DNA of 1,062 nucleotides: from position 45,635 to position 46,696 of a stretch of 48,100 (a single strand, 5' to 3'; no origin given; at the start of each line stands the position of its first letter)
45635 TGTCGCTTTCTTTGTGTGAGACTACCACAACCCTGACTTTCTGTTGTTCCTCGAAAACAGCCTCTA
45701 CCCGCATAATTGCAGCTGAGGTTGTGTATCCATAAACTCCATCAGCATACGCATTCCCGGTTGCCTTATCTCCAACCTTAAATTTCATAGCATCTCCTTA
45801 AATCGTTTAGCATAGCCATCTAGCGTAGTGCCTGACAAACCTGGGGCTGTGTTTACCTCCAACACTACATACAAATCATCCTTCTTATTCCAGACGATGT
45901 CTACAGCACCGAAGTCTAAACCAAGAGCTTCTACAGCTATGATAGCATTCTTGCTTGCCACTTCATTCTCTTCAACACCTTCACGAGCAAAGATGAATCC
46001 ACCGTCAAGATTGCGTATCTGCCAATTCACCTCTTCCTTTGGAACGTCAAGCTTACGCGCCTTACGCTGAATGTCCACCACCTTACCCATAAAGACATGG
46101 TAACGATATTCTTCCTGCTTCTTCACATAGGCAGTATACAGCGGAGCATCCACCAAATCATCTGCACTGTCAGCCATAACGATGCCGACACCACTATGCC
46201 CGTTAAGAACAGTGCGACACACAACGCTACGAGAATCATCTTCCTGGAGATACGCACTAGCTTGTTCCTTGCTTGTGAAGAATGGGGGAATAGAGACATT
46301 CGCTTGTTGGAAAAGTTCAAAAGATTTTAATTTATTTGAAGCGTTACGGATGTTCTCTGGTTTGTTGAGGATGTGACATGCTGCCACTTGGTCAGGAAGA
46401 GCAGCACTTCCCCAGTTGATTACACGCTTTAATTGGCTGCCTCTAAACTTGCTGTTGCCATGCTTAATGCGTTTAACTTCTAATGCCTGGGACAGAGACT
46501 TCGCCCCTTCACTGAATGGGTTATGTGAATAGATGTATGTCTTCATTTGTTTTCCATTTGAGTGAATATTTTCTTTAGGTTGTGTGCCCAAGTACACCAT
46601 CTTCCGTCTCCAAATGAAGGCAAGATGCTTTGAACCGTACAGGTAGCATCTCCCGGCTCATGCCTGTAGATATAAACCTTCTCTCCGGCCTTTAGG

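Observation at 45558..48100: Enzyme island continues across the circular junction: ATP-grasp ligase and Amidoligase_2-type ligase separated by three tandem ENK genes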

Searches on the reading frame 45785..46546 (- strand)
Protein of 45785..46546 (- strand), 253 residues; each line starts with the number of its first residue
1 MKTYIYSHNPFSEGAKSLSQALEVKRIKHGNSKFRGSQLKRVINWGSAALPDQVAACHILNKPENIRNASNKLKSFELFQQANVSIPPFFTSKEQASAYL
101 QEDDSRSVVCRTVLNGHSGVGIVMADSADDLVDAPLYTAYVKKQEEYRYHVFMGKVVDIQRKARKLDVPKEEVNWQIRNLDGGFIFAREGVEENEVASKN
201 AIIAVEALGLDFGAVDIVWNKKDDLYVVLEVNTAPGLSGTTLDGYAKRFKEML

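Call 8: search_protein_families(library=pfam, proteins=[window:45785-46546:-], max_evalue=0.01)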
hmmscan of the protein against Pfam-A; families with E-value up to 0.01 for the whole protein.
window:45785-46546:- (253 aa): 2 families
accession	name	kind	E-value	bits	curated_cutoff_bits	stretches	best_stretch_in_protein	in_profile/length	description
PF08443.16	RimK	-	2.2e-07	31.1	21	1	69-240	1-172/188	RimK-like ATP-grasp domain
PF14397.11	ATPgrasp_ST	-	0.0096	15.6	31.4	0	58-127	8-81/278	Sugar-transfer associated ATP-grasp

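Call 45: search_solved_structures(query=window:45785-46546:-, max_evalue=0.1, show_alignments=2)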
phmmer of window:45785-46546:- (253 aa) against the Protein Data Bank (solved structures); distinct sequences matched with E-value up to 0.1: 4.
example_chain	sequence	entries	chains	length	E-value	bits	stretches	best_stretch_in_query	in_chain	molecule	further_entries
5zct_A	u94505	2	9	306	0.00014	24.8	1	44-240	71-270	Ribosomal protein S6--L-glutamate ligase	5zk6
4iwx_A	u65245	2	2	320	0.00016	24.6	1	45-240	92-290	Ribosomal protein S6 modification protein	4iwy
7qys_A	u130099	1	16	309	0.00055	22.8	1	55-241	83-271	Probable alpha-L-glutamate ligase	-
7qyr_A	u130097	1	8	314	0.0067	19.3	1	55-240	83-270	Probable alpha-L-glutamate ligase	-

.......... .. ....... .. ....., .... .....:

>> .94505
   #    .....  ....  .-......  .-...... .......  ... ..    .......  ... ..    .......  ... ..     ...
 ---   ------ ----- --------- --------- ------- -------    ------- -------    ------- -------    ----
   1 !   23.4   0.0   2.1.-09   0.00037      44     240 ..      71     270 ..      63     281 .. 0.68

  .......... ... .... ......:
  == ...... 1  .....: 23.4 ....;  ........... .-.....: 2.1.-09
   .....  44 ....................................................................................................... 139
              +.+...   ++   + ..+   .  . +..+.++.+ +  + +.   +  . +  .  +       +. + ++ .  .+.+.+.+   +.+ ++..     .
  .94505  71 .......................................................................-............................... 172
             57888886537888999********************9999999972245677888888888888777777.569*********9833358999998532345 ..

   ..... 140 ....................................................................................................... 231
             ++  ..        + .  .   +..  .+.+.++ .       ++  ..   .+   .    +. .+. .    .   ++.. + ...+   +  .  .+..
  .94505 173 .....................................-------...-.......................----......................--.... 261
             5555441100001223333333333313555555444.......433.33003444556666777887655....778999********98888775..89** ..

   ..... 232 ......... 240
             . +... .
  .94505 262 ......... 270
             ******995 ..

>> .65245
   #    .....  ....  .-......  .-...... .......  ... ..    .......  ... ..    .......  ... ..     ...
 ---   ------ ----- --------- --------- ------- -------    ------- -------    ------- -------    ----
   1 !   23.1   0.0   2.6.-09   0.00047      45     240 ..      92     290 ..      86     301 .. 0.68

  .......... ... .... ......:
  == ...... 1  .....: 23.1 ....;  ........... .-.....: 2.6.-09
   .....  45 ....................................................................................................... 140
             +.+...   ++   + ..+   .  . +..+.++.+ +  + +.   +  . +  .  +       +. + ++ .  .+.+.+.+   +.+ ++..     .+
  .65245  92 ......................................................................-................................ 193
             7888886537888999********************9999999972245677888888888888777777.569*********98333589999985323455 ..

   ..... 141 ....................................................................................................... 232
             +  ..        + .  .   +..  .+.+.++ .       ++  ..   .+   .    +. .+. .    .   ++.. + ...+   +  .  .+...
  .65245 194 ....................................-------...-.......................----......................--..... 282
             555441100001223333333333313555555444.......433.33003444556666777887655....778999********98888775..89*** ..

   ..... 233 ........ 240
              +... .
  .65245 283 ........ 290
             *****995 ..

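Call 51: search_protein_families(library=phrogs, proteins=[window:45785-46546:-], max_evalue=0.001)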
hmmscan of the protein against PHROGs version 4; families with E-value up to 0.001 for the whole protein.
window:45785-46546:- (253 aa): 1 family
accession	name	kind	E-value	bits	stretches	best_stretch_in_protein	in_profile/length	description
phrog_2599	-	moron, auxiliary metabolic gene and host takeover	1.7e-88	299.1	1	1-253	43-306/708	ribosomal protein S6 glutaminyl transferase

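Call 121: search_protein_families(library=ncbifam, proteins=[window:45785-46546:-], max_evalue=0.001)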
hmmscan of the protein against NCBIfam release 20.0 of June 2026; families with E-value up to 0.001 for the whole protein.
window:45785-46546:- (253 aa): 12 families
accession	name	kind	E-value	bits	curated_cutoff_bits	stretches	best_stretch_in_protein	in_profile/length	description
NF040720.1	MptN_Meth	equivalog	4.4e-14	52.2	350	1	57-239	87-273/291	tetrahydromethanopterin:alpha-L-glutamate ligase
TIGR00768.1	rimK_fam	subfamily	2.6e-12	46.7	143.4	1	56-240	72-260/276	RimK family alpha-L-glutamate ligase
TIGR04185.1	ATPgraspMvdC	equivalog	7.2e-09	35.2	425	1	52-233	104-293/318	MvdC family ATP-grasp ribosomal peptide maturase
NF007764.0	PRK10446.1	equivalog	9.4e-07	28.4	331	1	45-240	72-270/300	30S ribosomal protein S6--L-glutamate ligase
NF002378.0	PRK01372.1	subfamily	1.4e-05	24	243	0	198-242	234-278/305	D-alanine--D-alanine ligase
TIGR04187.1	GRASP_SAV_5884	subfamily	2.2e-05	23.8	350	1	53-233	105-288/312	ATP-grasp ribosomal peptide maturase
NF009402.0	PRK12767.1-1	equivalog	8.1e-05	21.6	218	1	56-241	100-280/329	carbamoyl phosphate synthase-like protein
NF038074.1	fam_STM4014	hypoth_equivalog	0.00017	21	175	1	22-147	71-195/349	STM4014 family protein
NF053643.1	Ddl_archaea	equivalog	0.00018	20.6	500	0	62-132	97-165/367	putative pseudomurein biosynthesis ATP-grasp protein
TIGR04443.1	F420_CofF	equivalog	0.00022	20.4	300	1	56-239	77-262/283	coenzyme gamma-F420-2:alpha-L-glutamate ligase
TIGR02144.1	LysX_arch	equivalog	0.00042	19.5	275.6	0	58-236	74-255/281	lysine biosynthesis protein LysX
TIGR04184.1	ATPgraspMvdD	equivalog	0.00062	19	475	0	199-234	262-296/321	MvdD family ATP-grasp ribosomal peptide maturase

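Call 122: search_protein_families(library=padloc, proteins=[window:45785-46546:-], max_evalue=0.001)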
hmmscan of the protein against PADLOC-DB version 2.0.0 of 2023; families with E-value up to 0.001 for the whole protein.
window:45785-46546:- (253 aa): 0 families
